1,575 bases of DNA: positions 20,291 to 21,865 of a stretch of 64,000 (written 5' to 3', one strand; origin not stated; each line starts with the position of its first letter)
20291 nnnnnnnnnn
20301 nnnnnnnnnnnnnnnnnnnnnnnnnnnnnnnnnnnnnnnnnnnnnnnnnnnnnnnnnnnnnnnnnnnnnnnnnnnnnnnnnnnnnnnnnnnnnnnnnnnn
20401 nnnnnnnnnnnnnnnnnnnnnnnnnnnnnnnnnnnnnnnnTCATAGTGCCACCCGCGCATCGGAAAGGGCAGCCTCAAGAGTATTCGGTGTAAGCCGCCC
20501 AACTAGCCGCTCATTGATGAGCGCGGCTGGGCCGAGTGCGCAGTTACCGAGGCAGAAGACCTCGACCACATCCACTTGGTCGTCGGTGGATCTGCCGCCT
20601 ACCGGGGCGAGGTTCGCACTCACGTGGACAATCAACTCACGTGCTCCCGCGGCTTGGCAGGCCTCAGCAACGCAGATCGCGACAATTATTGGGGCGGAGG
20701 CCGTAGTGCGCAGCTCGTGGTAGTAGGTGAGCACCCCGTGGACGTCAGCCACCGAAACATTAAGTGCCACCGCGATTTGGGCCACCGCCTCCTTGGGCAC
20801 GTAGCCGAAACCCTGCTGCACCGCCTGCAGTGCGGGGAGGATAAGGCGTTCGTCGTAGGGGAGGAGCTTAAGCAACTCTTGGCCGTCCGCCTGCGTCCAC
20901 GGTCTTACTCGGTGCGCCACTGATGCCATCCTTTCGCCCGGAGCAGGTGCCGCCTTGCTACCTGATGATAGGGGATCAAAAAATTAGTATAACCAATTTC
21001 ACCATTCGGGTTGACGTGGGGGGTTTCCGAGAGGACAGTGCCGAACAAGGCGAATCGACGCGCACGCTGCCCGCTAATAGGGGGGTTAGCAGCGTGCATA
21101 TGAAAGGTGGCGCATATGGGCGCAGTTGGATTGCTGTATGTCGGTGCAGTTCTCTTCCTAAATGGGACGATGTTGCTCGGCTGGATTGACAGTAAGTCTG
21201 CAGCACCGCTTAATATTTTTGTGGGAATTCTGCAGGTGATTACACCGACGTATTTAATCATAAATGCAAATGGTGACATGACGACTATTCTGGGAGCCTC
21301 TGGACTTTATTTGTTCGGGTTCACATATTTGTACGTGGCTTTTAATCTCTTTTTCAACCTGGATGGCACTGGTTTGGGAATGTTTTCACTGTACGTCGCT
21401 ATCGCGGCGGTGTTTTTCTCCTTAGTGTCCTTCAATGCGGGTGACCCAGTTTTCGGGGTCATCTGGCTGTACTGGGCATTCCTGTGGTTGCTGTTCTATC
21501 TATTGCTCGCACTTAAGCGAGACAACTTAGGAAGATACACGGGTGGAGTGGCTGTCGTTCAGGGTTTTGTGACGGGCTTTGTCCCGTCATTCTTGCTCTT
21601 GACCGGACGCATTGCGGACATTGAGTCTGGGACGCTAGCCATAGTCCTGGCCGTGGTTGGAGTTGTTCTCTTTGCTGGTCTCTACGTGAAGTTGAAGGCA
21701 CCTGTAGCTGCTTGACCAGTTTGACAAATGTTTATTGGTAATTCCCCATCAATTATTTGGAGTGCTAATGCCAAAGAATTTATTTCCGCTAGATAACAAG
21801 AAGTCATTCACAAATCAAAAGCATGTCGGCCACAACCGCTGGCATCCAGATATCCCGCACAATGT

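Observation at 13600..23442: Formamide-to-CO2 module: amiS-fmdA(-fmdB) back-to-back with an NAD-type formate dehydrogenase operon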

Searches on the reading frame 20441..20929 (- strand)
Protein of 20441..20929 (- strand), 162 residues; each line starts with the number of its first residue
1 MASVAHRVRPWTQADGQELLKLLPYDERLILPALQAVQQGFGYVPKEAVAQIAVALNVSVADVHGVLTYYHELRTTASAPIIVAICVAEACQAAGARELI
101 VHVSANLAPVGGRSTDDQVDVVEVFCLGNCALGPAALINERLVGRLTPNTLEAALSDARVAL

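Call 3: search_protein_families(library=pfam, proteins=[window:20441-20929:-])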
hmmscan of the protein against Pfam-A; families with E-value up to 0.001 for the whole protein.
window:20441-20929:- (162 aa): 1 family
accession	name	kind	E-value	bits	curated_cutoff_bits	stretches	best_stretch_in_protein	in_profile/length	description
PF01257.25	2Fe-2S_thioredx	-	5.8e-32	111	24.8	1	18-157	3-143/145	Thioredoxin-like [2Fe-2S] ferredoxin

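Call 4: search_protein_families(library=ncbifam, proteins=[window:20441-20929:-])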
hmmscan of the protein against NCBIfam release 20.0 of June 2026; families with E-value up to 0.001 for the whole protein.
window:20441-20929:- (162 aa): 9 families
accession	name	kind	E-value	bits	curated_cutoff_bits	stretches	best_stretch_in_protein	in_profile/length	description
NF004638.0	PRK05988.1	equivalog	1.6e-42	145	198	1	8-159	6-158/159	formate dehydrogenase subunit gamma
NF005722.0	PRK07539.1-2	equivalog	9.3e-26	90.8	141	1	27-157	24-155/157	NADH-quinone oxidoreductase subunit NuoE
TIGR01958.1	nuoE_fam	subfamily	6.1e-23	81.6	142.4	1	28-157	16-146/148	NADH-quinone oxidoreductase subunit NuoE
NF005747.0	PRK07571.1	equivalog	5.3e-19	68.5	224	1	30-156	39-166/173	bidirectional hydrogenase complex protein HoxE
NF005725.0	PRK07539.1-5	equivalog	7.6e-16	58.3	220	1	19-156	28-169/174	NADH-quinone oxidoreductase subunit NuoE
NF005721.0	PRK07539.1-1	equivalog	1.2e-12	47.8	308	1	4-153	22-172/292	NADH-quinone oxidoreductase subunit NuoE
NF005724.0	PRK07539.1-4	equivalog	1.9e-12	47.5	280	1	30-156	42-170/240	NADH-quinone oxidoreductase subunit NuoE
NF005723.0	PRK07539.1-3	equivalog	1.6e-09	37.8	226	1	29-157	25-155/158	NADH-quinone oxidoreductase subunit NuoE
NF009040.0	PRK12373.1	equivalog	5.2e-08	33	514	1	30-155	39-166/400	NADH-quinone oxidoreductase subunit E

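Call 55: search_solved_structures(query=window:20444-20920:-, max_evalue=1e-10)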
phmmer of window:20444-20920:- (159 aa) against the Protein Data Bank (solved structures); distinct sequences matched with E-value up to 1e-10: 24.
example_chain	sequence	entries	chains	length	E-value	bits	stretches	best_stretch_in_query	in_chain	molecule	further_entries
6vw7_A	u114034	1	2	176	4.9e-26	94.9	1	26-152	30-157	NAD-dependent formate dehydrogenase gamma subunit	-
6vw8_A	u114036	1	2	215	7.8e-26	94.2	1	26-152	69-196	NAD-dependent formate dehydrogenase gamma subunit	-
6tg9_G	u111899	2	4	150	1e-22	84.1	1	24-146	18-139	Formate dehydrogenase subunit gamma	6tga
9wxb_E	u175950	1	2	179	3.9e-22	82.2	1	24-154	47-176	Formate dehydrogenase gamma subunit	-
9n5u_C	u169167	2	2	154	1.9e-21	80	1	26-150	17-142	NfnC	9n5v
8a6t_C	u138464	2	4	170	1.3e-20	77.3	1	15-153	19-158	Electron bifurcating hydrogenase subunit HydC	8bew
7t2r_C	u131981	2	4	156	4.3e-19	72.3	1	27-153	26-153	NiFe hydrogenase subunit C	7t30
7q4v_C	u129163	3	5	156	5.7e-17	65.5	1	27-149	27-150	Iron hydrogenase HydC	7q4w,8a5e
7p5h_C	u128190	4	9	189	1.6e-16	64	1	14-151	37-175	Fe-hydrogenase, subunit gamma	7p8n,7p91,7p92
8oh5_A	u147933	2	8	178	2.9e-15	59.9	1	27-155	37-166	NAD-dependent formate dehydrogenase gamma subunit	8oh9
9bov_C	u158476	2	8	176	5.7e-14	55.7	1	26-147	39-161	NADH dehydrogenase (Ubiquinone), 24 kDa subunit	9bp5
9mqx_C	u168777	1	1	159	6.4e-14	55.6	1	23-146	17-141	NADH:ubiquinone oxidoreductase 24 kD subunit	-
7p61_E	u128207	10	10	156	1.4e-12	51.3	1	27-150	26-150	NADH dehydrogenase I subunit E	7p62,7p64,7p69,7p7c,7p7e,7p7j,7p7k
9q8i_E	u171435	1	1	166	1.6e-12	51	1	27-150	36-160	NADH-quinone oxidoreductase subunit E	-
7awt_E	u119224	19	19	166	1.6e-12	51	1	27-150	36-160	NADH-quinone oxidoreductase subunit E | NADH dehydrogenase I subunit E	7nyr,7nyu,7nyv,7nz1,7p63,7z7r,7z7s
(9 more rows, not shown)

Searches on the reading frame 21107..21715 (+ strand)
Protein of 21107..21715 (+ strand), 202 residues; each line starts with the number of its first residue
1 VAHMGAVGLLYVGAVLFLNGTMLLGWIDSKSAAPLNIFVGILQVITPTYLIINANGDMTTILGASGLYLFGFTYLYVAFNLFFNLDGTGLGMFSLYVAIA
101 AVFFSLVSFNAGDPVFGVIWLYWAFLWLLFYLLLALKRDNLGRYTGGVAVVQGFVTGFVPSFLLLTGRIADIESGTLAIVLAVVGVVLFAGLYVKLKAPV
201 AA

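Call 3: search_protein_families(library=pfam, proteins=[window:21107-21715:+])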
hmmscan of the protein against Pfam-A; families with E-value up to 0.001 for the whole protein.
window:21107-21715:+ (202 aa): 1 family
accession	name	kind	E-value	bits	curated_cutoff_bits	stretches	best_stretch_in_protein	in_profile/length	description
PF02293.20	AmiS_UreI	-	4.3e-59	199.7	25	1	4-167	1-165/166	AmiS/UreI family transporter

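Call 4: search_protein_families(library=ncbifam, proteins=[window:21107-21715:+])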
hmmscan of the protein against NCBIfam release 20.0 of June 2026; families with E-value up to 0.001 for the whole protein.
window:21107-21715:+ (202 aa): 0 families
